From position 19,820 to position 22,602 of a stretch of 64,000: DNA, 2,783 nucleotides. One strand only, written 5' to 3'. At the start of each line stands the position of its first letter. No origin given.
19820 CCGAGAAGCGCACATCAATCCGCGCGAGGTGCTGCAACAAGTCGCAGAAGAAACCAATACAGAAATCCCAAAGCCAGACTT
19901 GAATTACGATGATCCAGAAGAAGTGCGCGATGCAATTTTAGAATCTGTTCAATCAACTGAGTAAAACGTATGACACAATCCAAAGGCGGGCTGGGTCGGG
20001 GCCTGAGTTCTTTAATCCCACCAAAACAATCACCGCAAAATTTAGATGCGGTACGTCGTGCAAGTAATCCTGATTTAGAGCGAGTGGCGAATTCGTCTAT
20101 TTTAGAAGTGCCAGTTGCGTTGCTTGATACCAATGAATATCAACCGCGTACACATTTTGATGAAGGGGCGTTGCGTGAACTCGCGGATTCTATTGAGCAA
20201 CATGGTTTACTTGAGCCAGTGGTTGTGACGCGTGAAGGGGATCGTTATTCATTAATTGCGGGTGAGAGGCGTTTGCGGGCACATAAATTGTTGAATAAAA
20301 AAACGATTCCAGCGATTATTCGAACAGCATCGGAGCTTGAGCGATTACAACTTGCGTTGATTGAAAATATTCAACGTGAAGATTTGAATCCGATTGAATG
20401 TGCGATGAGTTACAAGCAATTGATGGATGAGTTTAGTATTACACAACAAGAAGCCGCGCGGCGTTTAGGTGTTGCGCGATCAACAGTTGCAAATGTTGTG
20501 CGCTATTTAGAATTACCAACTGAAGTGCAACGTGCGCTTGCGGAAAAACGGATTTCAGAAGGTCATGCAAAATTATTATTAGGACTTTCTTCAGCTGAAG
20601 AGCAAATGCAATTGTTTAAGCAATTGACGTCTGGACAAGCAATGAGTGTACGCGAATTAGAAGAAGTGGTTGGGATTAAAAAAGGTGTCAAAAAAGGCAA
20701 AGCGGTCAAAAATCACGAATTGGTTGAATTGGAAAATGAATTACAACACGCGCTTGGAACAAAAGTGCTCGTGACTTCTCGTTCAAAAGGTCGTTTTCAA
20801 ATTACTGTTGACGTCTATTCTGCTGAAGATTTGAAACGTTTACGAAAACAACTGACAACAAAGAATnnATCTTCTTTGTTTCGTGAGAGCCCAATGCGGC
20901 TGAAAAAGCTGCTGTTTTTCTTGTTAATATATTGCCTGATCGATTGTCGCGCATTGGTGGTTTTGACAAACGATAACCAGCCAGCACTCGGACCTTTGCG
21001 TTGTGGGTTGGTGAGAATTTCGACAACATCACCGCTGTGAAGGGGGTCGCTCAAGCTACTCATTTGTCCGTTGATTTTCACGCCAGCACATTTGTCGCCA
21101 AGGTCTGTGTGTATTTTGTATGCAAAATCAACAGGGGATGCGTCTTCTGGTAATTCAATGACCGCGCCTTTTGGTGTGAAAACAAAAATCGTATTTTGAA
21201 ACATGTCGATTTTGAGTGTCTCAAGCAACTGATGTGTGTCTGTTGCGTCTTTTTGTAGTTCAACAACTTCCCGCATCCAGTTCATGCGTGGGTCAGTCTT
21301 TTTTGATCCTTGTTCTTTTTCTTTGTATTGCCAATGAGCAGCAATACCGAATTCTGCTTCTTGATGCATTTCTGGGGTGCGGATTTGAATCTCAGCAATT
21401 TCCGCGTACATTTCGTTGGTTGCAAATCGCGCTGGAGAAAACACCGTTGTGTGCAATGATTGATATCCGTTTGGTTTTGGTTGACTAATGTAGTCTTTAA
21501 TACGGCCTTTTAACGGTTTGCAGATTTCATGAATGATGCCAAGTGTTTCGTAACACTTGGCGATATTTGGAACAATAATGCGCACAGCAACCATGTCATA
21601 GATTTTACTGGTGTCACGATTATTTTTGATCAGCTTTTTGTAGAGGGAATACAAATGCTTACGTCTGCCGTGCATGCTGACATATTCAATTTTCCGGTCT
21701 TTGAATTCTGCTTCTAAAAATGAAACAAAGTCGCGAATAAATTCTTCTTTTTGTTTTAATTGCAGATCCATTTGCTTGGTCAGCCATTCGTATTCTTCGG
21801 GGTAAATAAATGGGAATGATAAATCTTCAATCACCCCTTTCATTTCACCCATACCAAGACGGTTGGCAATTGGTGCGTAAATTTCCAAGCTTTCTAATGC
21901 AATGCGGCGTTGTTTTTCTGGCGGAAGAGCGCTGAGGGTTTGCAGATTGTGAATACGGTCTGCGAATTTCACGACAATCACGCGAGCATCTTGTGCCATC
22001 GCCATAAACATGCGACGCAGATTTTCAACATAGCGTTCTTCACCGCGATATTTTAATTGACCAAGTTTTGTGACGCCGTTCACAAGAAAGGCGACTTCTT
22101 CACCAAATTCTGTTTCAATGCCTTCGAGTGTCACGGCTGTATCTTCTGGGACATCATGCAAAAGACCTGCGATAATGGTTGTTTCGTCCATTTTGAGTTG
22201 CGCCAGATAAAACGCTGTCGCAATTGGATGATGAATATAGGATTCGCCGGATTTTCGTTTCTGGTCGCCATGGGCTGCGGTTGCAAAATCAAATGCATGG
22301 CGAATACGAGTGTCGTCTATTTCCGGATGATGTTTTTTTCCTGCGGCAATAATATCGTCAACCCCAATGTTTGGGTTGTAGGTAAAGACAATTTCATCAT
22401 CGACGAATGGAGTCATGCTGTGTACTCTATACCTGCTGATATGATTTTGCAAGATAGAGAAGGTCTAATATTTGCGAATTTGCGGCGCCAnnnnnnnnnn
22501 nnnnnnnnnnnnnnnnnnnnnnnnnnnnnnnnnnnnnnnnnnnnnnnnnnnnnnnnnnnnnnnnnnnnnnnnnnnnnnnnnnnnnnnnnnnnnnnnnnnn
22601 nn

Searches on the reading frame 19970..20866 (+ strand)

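Call 10: search_protein_families(library=pfam, proteins=[window:19970-20866:+], max_evalue=0.00001)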
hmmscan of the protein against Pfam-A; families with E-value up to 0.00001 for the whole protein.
window:19970-20866:+ (299 aa): 2 families
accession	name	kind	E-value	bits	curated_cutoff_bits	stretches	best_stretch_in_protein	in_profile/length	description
PF17762.8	HTH_ParB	-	6.7e-32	110.1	22.6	1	137-234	1-97/102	ParB HTH domain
PF02195.25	ParB_N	-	1.4e-28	99.2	26.3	1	44-135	3-95/95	ParB N-terminal domain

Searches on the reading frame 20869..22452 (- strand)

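Call 10: search_protein_families(library=pfam, proteins=[window:20869-22452:-], max_evalue=0.00001)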
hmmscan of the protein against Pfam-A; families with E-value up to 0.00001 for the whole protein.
window:20869-22452:- (528 aa): 4 families
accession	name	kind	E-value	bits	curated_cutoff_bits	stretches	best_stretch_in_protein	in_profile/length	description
PF13328.12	HD_4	-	4.1e-48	163.5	27.2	1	53-201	1-155/156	HD domain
PF04607.23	RelA_SpoT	-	7.8e-39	132.9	27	1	262-380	1-112/113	Region found in RelA / SpoT proteins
PF02824.27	TGS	-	9.3e-23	80.5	22.2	1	422-481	1-60/60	TGS domain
PF01966.28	HD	-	3.6e-12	47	22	1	72-169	1-115/116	HD domain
